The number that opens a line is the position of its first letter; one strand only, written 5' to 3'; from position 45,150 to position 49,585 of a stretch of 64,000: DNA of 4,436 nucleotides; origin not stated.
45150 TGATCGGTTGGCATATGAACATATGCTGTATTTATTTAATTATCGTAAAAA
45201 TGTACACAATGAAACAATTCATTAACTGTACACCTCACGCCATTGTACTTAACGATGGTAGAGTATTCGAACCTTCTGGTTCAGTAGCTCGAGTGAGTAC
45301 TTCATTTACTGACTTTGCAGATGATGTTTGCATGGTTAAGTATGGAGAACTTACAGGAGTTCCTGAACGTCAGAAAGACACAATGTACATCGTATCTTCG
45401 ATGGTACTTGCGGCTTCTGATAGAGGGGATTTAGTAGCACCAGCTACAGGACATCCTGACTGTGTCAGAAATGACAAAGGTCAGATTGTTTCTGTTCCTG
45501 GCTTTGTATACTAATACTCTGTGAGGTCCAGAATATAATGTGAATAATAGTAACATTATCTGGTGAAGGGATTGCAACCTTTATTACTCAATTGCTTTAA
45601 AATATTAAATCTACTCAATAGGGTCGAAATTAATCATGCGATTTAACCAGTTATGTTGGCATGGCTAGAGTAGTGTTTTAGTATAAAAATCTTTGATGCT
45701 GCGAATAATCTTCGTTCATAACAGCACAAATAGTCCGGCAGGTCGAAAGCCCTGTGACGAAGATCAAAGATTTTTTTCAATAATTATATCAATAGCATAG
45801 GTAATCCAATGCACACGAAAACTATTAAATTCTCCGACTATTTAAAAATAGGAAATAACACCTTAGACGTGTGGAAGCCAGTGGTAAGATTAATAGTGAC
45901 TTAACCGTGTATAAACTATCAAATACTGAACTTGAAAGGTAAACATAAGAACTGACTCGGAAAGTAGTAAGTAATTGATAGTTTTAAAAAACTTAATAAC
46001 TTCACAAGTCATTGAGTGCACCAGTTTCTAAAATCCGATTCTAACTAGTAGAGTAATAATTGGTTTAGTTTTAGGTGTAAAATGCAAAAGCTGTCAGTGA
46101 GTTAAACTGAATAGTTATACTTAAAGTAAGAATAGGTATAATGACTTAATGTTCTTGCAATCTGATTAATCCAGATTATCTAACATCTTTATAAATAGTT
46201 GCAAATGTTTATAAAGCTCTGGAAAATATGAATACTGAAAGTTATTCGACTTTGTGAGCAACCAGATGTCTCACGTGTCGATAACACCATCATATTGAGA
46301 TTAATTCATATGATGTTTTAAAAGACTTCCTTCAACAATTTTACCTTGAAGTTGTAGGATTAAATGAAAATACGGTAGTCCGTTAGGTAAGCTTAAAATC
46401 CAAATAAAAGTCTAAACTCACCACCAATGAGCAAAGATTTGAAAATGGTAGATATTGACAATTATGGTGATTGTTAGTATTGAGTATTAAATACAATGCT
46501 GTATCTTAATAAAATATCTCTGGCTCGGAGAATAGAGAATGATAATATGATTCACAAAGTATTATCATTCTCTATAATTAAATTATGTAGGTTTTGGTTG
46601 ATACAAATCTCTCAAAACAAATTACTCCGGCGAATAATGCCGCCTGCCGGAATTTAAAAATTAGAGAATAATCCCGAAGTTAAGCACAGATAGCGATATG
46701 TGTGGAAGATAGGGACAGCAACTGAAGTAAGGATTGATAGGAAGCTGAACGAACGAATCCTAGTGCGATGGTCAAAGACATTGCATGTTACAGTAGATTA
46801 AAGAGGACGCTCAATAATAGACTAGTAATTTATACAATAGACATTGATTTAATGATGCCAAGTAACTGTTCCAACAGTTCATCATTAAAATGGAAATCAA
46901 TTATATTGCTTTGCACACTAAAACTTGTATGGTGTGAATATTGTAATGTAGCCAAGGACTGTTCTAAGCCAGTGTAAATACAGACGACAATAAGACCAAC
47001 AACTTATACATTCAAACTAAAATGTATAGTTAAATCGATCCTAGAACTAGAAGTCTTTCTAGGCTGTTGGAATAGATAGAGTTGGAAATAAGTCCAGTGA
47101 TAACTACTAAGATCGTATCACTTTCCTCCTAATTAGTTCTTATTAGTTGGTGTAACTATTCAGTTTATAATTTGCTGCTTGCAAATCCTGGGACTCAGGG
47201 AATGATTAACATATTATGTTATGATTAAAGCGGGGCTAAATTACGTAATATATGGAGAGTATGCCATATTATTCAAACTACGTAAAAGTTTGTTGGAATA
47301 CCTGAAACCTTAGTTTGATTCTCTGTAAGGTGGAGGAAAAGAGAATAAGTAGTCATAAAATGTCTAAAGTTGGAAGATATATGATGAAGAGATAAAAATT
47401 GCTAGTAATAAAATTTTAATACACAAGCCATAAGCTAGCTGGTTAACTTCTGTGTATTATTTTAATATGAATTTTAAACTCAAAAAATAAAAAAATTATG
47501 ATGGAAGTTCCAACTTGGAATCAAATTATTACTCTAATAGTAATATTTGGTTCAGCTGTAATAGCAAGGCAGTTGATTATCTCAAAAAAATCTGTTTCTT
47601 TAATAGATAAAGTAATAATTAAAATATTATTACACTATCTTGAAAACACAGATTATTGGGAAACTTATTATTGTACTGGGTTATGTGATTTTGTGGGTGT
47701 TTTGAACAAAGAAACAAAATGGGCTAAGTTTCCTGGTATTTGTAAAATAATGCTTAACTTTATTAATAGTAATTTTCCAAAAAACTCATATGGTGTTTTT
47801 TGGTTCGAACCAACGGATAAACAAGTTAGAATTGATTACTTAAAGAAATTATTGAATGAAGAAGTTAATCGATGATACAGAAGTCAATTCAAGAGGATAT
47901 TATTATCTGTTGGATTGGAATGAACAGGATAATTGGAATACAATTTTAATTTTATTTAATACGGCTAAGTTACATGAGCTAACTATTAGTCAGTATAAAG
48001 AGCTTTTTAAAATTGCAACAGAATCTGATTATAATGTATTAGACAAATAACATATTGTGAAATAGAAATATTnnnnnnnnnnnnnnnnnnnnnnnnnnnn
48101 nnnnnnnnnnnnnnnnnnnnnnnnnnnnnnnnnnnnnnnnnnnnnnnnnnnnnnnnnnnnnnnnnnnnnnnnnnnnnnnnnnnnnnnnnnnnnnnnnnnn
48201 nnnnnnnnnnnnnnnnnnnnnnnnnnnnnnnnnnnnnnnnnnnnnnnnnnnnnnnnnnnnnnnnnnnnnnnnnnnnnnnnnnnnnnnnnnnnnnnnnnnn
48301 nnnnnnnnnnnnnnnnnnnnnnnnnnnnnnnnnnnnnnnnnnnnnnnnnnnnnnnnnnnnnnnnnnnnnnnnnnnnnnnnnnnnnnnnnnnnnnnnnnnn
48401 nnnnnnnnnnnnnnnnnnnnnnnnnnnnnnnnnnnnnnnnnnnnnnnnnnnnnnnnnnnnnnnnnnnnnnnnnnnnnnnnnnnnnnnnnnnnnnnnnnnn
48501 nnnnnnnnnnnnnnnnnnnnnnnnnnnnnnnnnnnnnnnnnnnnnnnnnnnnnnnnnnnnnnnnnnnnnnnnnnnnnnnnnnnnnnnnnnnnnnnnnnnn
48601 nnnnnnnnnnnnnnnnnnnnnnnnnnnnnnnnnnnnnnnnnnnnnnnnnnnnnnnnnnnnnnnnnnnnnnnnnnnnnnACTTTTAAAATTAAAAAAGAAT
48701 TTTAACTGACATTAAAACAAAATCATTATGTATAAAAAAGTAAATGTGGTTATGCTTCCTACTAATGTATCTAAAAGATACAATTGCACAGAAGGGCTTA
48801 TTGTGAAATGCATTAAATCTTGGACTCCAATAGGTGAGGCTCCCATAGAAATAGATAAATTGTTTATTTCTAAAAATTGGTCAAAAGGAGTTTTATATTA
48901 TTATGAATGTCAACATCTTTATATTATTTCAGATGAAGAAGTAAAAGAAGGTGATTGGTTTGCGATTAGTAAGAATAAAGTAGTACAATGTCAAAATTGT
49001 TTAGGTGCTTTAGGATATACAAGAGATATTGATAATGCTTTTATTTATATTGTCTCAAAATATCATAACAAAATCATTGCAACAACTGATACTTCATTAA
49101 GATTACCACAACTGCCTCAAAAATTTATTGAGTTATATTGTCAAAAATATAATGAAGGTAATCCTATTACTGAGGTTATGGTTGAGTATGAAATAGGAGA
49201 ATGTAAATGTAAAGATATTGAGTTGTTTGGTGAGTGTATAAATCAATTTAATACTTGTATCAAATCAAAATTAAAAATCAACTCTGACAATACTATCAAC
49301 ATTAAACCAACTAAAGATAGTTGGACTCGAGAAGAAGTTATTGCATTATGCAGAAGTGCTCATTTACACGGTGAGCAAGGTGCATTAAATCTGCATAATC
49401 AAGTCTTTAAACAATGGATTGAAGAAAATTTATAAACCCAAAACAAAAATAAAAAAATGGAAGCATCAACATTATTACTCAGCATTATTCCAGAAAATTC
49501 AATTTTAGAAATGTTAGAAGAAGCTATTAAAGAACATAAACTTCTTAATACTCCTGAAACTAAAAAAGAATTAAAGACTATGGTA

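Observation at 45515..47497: Two kilobases without any ORF, packed with long perfect hairpins: candidate giant structured RNA locus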

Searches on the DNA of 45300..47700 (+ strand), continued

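Call 44: search_rna_families(sources=[L005, L113, L056, L015, L110, L120, L098, L117], threshold=evalue, max_evalue=0.01)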
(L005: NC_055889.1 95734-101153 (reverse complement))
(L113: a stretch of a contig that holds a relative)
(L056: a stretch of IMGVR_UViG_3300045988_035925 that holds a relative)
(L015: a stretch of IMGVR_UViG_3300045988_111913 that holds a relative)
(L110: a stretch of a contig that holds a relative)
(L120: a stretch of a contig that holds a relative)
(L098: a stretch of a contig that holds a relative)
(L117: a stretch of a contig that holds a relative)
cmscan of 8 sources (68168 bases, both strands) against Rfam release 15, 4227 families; matches with E-value up to 0.01: 37.
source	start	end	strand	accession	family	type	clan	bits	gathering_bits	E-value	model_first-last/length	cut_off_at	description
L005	1812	2003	+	RF03145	RAGATH-14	Gene; sRNA;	-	205.9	149.1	1.8e-39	1-190/190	no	RAGATH-14 RNA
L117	6808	7005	-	RF03159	RAGATH-7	Gene; sRNA;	-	196.7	111.8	2.7e-46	1-208/208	no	RAGATH-7 RNA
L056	10965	11115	+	RF02686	RAGATH-6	Gene; ribozyme;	-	176.5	170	2e-28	1-152/152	no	RAGATH-6 RNA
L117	7104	7254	-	RF02686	RAGATH-6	Gene; ribozyme;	-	176.5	170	2e-28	1-152/152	no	RAGATH-6 RNA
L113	5093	5243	+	RF02686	RAGATH-6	Gene; ribozyme;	-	173.8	170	6.7e-28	1-152/152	no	RAGATH-6 RNA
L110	2202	2415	+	RF03159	RAGATH-7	Gene; sRNA;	-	148.7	111.8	9.9e-34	1-208/208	no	RAGATH-7 RNA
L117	2544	2704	-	RF03146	RAGATH-9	Gene; sRNA;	-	137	75.2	2e-24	1-173/173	no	RAGATH-9 RNA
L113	9280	9441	+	RF03146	RAGATH-9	Gene; sRNA;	-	136.4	75.2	2.6e-24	1-173/173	no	RAGATH-9 RNA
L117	6677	6806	-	RF03105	RAGATH-7-assoc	Gene; sRNA;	-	102.8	88.5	5.7e-19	1-131/131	no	RAGATH-7-assoc RNA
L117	6177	6340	-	RF02678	Hatchet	Gene; ribozyme;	-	100.5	51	3.3e-20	1-133/133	no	Hatchet ribozyme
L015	1728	1878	-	RF02686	RAGATH-6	Gene; ribozyme;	-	99.4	170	1.7e-13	1-152/152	no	RAGATH-6 RNA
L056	11593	11689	+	RF02678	Hatchet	Gene; ribozyme;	-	97.9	51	1.6e-19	1-133/133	no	Hatchet ribozyme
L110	1979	2129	+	RF02686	RAGATH-6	Gene; ribozyme;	-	97.6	170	3.7e-13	1-152/152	no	RAGATH-6 RNA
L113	5749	5929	+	RF02678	Hatchet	Gene; ribozyme;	-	95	51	9.2e-19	1-133/133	no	Hatchet ribozyme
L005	2624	2730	+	RF02678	Hatchet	Gene; ribozyme;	-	94.5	51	1.2e-18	1-133/133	no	Hatchet ribozyme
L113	7707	7854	+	RF02678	Hatchet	Gene; ribozyme;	-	91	51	9.8e-18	1-133/133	no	Hatchet ribozyme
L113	5492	5615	+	RF02678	Hatchet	Gene; ribozyme;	-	88.9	51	3.5e-17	1-133/133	no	Hatchet ribozyme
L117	4127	4275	-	RF02678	Hatchet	Gene; ribozyme;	-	88.6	51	4.2e-17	1-133/133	no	Hatchet ribozyme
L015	1429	1670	-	RF03159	RAGATH-7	Gene; sRNA;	-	88.2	111.8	6.4e-18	1-208/208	no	RAGATH-7 RNA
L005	4621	4769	+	RF02678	Hatchet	Gene; ribozyme;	-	86.5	51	1.4e-16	1-133/133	no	Hatchet ribozyme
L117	6439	6550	-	RF02678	Hatchet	Gene; ribozyme;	-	86.2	51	1.7e-16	1-133/133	no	Hatchet ribozyme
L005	2414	2525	+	RF02678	Hatchet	Gene; ribozyme;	-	85.5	51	2.6e-16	1-133/133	no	Hatchet ribozyme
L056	11383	11494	+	RF02678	Hatchet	Gene; ribozyme;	-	85.5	51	2.6e-16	1-133/133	no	Hatchet ribozyme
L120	1178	1251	+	RF03152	RAGATH-1-hammerhead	Gene; ribozyme;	-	80.8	56.3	4e-12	1-77/77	no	RAGATH-1 hammerhead ribozyme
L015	10457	10529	+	RF00005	tRNA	Gene; tRNA;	CL00001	57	29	1.3e-09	1-71/71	no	tRNA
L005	3254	3336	+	RF00005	tRNA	Gene; tRNA;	CL00001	55.3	29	3.6e-09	1-71/71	no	tRNA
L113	6344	6426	+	RF00005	tRNA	Gene; tRNA;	CL00001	55.3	29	3.6e-09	1-71/71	no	tRNA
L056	12104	12186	+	RF00005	tRNA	Gene; tRNA;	CL00001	55.3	29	3.6e-09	1-71/71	no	tRNA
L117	799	1034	-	RF04321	tmRNA_permuted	Gene;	-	53.4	47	1.4e-07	1-213/213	no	permuted transfer-messenger RNA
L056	2887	2958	-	RF00005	tRNA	Gene; tRNA;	CL00001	51.6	29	3.9e-08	1-71/71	no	tRNA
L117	5560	5643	-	RF00005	tRNA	Gene; tRNA;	CL00001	49.3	29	1.6e-07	1-71/71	no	tRNA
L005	2029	2085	+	RF00008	Hammerhead_3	Gene; ribozyme;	CL00010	42.2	48.5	8.5e-06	1-54/54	no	Hammerhead ribozyme (type III)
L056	2967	3070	-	RF00005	tRNA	Gene; tRNA;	CL00001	36.1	29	0.0007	1-71/71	no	tRNA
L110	2606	2657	+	RF03160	twister-P1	Gene; ribozyme;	CL00120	31.9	67.2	0.0062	1-68/68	no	type-P1 twister ribozyme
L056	6721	6778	+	RF02621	BSnc120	Gene; sRNA;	-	29.9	114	0.0074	1-88/88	no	Brucella sRNA 120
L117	884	1004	-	RF01850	beta_tmRNA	Gene;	CL00001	27.4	84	0.00011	81-162/331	no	Betaproteobacteria transfer-messenger RNA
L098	1056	1112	+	RF00023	tmRNA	Gene;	CL00001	23.8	47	1.2e-05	1-374/374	no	transfer-messenger RNA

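Call 82: search_dna_similar(query=window:47030-47310:+, collection=phages, mode=distant, max_evalue=1, max_rows=15)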
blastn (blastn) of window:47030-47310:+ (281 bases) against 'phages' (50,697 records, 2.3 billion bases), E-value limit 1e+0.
Records with a match: 1; places in all: 1; records where one place covers at least 80% of the query: 0.
Best place of each record, by identity: 95-99% 1.
By first word of the organism name: uncultured 1.
By host as written in the record: - 1.
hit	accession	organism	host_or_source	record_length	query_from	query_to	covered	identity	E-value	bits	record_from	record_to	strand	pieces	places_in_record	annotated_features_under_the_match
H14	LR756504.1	uncultured phage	metagenomic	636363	238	261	9%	95.8%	9e-1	40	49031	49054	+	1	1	record has no annotation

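Call 83: search_dna_similar(query=window:45685-45785:+, collection=phages, mode=distant, max_evalue=1, max_rows=15)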
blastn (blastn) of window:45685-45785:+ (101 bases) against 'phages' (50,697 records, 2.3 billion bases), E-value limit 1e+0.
Records with a match: 1; places in all: 1; records where one place covers at least 80% of the query: 0.
Best place of each record, by identity: 80-90% 1.
By first word of the organism name: Vibrio 1.
By host as written in the record: Vibrio harveyi MM46 1.
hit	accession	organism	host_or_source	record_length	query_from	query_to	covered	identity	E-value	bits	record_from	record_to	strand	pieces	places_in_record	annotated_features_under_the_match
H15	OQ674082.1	Vibrio phage vB_VhaS_MAG7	Vibrio harveyi MM46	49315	4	37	34%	85.7%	9e-1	38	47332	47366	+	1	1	hypothetical protein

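Call 84: search_dna_similar(query=window:46100-46940:+, collection=phages, mode=distant, max_evalue=1, max_rows=15)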
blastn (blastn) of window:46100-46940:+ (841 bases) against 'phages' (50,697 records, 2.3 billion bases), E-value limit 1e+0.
Records with a match: 3; places in all: 3; records where one place covers at least 80% of the query: 0.
Best place of each record, by identity: 90-95% 3.
By first word of the organism name: Staphylococcus 2; Prevotella 1.
By host as written in the record: Prevotella sp. 1; Staphylococcus aureus 1; Staphylococcus aureus YZ4 1.
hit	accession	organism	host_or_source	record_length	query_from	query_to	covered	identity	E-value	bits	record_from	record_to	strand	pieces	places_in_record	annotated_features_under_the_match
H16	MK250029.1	Prevotella phage Lak-C1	Prevotella sp.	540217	193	223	4%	90.3%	3e-1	44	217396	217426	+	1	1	record has no annotation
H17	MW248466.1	Staphylococcus phage MarsHill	Staphylococcus aureus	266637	461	487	3%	92.6%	9e-1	41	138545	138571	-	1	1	hypothetical protein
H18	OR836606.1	Staphylococcus phage LY01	Staphylococcus aureus YZ4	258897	461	487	3%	92.6%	9e-1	41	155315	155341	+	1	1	hypothetical protein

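Call 100: search_rna_families(source=window, start=46990, end=47500, threshold=evalue, max_evalue=5, show_alignments=2)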
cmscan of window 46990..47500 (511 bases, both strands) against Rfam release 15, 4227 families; matches with E-value up to 5: 1.
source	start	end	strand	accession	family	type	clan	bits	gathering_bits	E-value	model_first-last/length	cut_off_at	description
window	47368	47433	+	RF01183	SNORD19B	Gene; snRNA; snoRNA; CD-box;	CL00048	22.7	50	0.4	1-84/84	no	Small nucleolar RNA SNORD19B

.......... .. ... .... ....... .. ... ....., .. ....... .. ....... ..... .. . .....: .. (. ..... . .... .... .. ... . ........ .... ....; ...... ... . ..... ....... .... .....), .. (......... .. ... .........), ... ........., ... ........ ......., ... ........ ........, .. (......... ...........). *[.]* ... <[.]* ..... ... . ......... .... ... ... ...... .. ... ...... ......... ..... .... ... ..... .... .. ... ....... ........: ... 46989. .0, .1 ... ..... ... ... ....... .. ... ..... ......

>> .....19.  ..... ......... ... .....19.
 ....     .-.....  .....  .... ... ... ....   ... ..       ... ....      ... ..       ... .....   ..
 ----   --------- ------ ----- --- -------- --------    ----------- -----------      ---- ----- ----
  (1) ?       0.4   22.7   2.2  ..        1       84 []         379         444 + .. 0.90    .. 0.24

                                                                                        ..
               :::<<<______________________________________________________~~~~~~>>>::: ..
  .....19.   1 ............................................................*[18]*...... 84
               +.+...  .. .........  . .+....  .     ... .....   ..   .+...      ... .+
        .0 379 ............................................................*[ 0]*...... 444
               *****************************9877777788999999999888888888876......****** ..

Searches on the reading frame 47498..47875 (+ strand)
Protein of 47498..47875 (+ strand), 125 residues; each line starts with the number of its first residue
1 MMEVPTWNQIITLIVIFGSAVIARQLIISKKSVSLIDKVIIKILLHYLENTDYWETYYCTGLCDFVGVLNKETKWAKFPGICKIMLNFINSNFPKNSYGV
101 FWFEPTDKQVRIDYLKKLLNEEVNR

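Call 34: search_protein_families(library=phrogs, proteins=[window:47498-47875:+], max_evalue=0.001)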
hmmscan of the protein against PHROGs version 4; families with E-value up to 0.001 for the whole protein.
window:47498-47875:+ (125 aa): 0 families

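Call 37: find_encoding_contigs(protein=window:47498-47875:+, flank=6000, max_places=10)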
Protein window:47498-47875:+ (125 aa): 2 contigs read that carry it; 2 places shown.
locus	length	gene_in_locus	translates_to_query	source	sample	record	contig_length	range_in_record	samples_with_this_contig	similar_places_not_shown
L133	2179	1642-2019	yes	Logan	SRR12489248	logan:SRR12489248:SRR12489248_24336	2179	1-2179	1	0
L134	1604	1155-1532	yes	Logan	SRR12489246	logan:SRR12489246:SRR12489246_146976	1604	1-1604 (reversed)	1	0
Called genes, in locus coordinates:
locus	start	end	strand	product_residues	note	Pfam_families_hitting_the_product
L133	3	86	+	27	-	?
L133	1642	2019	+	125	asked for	-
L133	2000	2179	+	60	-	?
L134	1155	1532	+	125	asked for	-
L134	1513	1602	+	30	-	?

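Call 91: find_homologous_proteins(query=window:47498-47875:+, max_evalue=0.001)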
Query window:47498-47875:+ (125 aa): 3 proteins with E <= 0.001 among 13 candidates.
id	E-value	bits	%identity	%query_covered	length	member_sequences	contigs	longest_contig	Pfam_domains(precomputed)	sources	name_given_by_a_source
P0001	6.8e-79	280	100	100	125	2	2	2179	-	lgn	-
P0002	6.5e-12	64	42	71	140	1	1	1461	-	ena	-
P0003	9.9e-11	60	40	74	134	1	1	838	-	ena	-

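Call 92: find_encoding_contigs(protein=P0002, flank=5000)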
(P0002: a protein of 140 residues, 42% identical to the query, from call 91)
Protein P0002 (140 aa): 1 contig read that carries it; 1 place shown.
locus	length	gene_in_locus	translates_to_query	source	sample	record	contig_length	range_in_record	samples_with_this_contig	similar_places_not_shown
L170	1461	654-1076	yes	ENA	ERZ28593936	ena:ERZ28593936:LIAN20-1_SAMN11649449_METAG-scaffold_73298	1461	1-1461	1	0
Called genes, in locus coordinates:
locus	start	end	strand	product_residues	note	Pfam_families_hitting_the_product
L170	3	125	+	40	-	?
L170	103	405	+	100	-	-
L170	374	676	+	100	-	-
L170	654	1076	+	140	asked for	-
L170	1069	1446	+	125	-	-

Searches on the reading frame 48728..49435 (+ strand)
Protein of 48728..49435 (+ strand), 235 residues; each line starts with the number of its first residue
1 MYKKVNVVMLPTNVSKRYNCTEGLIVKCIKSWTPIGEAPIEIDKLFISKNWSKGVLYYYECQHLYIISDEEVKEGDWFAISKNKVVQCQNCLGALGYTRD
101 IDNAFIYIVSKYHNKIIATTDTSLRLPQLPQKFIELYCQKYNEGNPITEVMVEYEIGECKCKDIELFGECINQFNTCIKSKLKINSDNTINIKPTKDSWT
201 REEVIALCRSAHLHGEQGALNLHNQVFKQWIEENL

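Call 32: find_related_loci(query=window:48728-49435:+, collection=viral_contigs, flank=8000)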
Query window:48728-49435:+ (235 aa) in viral_contigs; peptide patterns used: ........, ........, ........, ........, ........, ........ (x = any residue, [..] = any of these).
14 stretches matched a pattern; 5 encode a relative of the query (tblastn E <= 1e-3); 5 distinct loci.
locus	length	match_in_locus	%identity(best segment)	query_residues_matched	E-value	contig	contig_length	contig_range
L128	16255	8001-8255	30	3-124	2e-5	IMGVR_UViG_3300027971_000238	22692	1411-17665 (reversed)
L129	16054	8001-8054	78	61-78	3e-5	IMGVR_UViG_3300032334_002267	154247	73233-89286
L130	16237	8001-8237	33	60-158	2e-4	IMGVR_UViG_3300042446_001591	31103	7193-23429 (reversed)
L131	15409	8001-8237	33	60-158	2e-4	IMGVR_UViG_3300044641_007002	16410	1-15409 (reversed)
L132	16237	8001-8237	33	60-158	2e-4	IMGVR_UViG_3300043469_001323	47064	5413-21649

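Call 34: search_protein_families(library=phrogs, proteins=[window:48728-49435:+], max_evalue=0.001)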
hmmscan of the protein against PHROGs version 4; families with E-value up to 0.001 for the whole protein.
window:48728-49435:+ (235 aa): 1 family
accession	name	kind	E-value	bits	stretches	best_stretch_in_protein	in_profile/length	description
phrog_15656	-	unknown function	8.9e-24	85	2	126-235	137-231/231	-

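Call 93: find_encoding_contigs(protein=window:48728-49435:+, flank=8000)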
Protein window:48728-49435:+ (235 aa): 1 contig read that carries it; 1 place shown.
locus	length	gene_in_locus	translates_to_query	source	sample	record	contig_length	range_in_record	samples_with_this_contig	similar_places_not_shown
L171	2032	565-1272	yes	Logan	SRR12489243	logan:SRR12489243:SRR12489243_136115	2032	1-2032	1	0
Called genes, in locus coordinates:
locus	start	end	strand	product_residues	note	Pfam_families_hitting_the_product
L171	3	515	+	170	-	?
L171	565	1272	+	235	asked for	-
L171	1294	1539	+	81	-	-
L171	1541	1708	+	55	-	-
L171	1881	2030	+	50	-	?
